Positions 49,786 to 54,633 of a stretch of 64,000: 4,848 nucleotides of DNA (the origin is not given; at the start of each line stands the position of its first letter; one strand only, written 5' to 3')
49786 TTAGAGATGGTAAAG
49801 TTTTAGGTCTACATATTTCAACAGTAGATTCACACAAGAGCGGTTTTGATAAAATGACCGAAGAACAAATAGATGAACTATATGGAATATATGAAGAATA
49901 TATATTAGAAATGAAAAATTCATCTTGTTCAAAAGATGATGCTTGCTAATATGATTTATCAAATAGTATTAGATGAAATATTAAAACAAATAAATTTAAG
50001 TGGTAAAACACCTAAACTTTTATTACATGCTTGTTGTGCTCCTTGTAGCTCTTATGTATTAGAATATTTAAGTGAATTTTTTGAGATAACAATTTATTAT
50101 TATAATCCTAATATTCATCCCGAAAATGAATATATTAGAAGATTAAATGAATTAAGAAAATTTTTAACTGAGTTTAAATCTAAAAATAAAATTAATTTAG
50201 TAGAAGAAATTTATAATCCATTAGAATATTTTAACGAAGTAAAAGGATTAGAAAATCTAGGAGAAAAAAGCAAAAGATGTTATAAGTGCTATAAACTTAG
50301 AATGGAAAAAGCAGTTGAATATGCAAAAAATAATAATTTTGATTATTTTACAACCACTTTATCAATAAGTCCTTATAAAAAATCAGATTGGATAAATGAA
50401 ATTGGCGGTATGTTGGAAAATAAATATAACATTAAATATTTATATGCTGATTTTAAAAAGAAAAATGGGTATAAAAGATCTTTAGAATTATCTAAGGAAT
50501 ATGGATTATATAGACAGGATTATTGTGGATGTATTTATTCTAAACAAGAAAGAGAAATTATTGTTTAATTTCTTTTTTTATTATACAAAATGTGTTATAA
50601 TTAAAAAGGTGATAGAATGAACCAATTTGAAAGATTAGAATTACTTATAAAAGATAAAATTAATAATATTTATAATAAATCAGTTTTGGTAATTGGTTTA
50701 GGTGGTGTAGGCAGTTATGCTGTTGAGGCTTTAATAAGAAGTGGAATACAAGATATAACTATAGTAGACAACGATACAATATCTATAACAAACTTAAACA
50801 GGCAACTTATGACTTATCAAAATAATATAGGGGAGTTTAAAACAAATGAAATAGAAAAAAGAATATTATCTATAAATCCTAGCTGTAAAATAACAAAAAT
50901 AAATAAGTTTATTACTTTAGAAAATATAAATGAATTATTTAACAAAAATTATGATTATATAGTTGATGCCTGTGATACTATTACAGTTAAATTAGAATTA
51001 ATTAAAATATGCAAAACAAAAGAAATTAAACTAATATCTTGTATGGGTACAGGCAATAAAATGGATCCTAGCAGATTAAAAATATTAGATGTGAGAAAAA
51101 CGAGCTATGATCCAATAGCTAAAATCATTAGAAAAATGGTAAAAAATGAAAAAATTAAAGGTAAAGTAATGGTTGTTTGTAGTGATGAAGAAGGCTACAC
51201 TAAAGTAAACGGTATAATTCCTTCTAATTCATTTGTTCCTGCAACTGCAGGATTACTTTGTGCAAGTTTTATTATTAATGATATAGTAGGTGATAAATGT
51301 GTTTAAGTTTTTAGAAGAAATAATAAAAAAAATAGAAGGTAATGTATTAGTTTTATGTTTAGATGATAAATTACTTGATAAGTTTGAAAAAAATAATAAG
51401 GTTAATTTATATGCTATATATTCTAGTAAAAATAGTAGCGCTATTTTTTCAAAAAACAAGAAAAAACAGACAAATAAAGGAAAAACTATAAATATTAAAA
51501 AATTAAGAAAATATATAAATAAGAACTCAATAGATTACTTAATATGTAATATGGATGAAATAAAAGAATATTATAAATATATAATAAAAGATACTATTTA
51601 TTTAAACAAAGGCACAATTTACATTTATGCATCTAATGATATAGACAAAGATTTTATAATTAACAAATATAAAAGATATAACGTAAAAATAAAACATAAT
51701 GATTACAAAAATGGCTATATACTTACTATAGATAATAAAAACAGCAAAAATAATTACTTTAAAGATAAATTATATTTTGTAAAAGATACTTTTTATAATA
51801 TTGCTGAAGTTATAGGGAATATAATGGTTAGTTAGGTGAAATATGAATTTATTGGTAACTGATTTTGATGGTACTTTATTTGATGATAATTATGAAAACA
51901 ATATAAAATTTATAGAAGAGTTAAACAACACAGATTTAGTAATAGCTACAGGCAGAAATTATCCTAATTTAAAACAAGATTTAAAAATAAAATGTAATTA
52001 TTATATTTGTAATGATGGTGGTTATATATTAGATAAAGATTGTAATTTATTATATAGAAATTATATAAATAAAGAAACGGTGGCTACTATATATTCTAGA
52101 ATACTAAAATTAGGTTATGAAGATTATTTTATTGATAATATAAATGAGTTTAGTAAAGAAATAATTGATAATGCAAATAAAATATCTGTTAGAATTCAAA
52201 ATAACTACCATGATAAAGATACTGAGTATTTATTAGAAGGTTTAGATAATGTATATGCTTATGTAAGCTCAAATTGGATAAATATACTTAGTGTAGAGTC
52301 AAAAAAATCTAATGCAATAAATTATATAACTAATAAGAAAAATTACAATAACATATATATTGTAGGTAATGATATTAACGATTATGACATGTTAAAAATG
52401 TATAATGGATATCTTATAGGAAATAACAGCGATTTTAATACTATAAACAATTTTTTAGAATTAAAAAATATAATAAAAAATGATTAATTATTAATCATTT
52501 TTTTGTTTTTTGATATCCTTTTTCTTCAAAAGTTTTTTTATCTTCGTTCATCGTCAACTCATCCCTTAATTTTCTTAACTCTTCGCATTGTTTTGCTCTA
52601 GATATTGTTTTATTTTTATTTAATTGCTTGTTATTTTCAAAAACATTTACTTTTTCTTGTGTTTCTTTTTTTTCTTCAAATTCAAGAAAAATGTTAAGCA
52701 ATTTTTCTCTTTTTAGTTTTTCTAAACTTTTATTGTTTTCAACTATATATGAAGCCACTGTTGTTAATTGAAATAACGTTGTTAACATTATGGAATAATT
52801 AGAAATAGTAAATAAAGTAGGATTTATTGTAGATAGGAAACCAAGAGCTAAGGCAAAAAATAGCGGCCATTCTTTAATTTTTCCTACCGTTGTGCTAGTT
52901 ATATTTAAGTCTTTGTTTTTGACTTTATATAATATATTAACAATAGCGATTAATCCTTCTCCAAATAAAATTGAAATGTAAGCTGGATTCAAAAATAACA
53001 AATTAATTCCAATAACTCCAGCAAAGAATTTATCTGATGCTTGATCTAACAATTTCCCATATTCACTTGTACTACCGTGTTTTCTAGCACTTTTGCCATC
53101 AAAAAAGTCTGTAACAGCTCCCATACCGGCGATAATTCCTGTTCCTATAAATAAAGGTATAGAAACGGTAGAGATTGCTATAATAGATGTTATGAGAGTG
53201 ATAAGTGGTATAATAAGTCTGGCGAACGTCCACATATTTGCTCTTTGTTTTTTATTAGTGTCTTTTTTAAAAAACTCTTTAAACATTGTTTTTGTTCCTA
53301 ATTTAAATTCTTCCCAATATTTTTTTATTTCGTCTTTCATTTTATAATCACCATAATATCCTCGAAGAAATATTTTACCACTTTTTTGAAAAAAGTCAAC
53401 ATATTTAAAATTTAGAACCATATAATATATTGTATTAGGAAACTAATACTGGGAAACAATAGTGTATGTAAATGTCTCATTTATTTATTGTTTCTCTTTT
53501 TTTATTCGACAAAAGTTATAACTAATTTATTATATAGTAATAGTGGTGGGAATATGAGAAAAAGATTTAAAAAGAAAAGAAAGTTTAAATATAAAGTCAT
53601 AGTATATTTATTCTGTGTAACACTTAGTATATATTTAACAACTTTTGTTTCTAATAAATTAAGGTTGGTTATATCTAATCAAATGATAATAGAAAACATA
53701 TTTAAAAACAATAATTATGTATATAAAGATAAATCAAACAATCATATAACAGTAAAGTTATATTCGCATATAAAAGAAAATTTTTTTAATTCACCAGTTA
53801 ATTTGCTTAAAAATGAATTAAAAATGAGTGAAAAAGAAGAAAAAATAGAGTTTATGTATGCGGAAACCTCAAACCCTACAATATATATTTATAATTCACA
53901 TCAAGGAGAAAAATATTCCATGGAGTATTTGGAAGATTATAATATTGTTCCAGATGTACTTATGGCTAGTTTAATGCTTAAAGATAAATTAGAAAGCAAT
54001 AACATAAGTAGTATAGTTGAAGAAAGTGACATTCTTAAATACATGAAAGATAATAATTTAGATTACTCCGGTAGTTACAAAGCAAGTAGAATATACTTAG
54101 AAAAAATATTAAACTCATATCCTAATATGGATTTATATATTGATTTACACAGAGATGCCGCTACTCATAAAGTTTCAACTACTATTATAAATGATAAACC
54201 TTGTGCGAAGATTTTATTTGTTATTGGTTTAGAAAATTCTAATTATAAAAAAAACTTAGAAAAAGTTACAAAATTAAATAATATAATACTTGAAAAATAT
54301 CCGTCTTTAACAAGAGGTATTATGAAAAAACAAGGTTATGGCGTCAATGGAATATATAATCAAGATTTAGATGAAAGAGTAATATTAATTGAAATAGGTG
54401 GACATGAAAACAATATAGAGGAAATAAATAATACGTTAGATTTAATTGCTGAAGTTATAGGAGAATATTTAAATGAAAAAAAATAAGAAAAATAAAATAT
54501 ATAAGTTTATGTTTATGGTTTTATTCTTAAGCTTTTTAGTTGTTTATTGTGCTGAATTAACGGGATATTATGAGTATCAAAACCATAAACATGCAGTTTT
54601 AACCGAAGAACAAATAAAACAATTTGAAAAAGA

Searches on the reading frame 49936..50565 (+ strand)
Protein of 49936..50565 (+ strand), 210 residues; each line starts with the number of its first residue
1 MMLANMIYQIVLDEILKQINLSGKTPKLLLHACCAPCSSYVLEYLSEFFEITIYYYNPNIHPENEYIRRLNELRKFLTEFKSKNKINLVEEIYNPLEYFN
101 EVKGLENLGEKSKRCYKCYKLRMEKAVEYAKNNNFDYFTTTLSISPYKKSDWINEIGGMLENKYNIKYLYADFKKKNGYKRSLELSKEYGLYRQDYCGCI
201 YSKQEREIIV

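Call 12: search_protein_families(library=pfam, proteins=[window:49936-50565:+], max_evalue=0.001)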
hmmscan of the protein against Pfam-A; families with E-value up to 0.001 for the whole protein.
window:49936-50565:+ (210 aa): 1 family
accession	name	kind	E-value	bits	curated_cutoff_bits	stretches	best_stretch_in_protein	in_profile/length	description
PF02677.20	QueH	-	8.1e-71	238.2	23.5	1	28-205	1-175/175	Epoxyqueuosine reductase QueH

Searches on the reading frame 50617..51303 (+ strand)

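Call 12: search_protein_families(library=pfam, proteins=[window:50617-51303:+], max_evalue=0.001)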
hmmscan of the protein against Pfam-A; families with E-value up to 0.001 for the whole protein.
window:50617-51303:+ (229 aa): 5 families
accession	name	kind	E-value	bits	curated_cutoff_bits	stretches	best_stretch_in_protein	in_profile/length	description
PF00899.27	ThiF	-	4.9e-38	131.1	28.1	1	7-148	7-147/238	ThiF family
PF01488.26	Shikimate_DH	-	1.9e-05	25.2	24.3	1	11-82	3-72/138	Shikimate / quinate 5-dehydrogenase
PF03435.24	Sacchrp_dh_NADP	-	0.00022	22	25.1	0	23-136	1-92/129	Saccharopine dehydrogenase NADP binding domain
PF13241.12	NAD_binding_7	-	0.00027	21.9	22.1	0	18-137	5-87/104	Putative NAD(P)-binding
PF02254.24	TrkA_N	-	0.00061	20.5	23.8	0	23-66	1-43/116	TrkA-N domain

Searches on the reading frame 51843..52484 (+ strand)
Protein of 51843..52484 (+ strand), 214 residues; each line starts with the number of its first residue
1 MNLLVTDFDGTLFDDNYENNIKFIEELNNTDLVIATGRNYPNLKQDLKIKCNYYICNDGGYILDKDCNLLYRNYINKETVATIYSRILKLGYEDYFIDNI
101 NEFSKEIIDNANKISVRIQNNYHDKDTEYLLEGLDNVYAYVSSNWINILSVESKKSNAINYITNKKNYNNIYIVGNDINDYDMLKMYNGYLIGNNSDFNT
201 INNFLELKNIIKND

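Call 12: search_protein_families(library=pfam, proteins=[window:51843-52484:+], max_evalue=0.001)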
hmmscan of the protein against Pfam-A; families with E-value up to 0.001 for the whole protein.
window:51843-52484:+ (214 aa): 2 families
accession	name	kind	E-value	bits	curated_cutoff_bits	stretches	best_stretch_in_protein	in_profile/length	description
PF08282.18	Hydrolase_3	-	1.9e-17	64.3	20.9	2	4-89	1-93/255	haloacid dehalogenase-like hydrolase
PF05116.19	S6PP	-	2.6e-07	30.9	20.3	0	133-196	144-210/247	Sucrose-6F-phosphate phosphohydrolase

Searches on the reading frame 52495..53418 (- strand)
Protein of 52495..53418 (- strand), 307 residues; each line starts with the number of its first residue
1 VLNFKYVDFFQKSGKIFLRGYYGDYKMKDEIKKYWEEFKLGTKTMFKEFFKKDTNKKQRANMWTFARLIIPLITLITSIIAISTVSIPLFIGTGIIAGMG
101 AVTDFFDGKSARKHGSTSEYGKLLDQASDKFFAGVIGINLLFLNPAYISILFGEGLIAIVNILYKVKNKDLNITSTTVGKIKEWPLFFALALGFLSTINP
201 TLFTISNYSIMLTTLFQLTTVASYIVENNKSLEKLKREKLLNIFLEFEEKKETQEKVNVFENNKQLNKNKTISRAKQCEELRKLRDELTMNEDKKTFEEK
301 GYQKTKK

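Call 12: search_protein_families(library=pfam, proteins=[window:52495-53418:-], max_evalue=0.001)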
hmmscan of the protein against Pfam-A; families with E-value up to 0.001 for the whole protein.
window:52495-53418:- (307 aa): 1 family
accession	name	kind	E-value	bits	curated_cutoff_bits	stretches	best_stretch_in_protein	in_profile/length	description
PF01066.26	CDP-OH_P_transf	-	4.9e-15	56.7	22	1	60-207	4-140/152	CDP-alcohol phosphatidyltransferase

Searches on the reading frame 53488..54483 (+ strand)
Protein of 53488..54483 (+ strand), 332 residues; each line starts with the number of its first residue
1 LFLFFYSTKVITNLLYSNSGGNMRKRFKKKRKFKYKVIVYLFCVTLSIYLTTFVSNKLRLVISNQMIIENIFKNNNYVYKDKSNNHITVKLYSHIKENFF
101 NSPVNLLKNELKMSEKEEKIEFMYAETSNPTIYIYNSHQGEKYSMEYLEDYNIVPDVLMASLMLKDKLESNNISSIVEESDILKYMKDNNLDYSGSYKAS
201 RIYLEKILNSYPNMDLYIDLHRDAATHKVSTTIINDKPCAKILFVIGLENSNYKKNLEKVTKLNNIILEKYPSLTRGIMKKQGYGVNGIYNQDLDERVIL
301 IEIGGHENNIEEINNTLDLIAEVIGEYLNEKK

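Call 12: search_protein_families(library=pfam, proteins=[window:53488-54483:+], max_evalue=0.001)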
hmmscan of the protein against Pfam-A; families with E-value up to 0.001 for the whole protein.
window:53488-54483:+ (332 aa): 1 family
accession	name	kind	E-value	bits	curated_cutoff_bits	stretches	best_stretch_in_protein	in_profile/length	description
PF07454.18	SpoIIP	-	1.6e-50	172.6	24.4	1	112-324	67-268/269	Stage II sporulation protein P (SpoIIP)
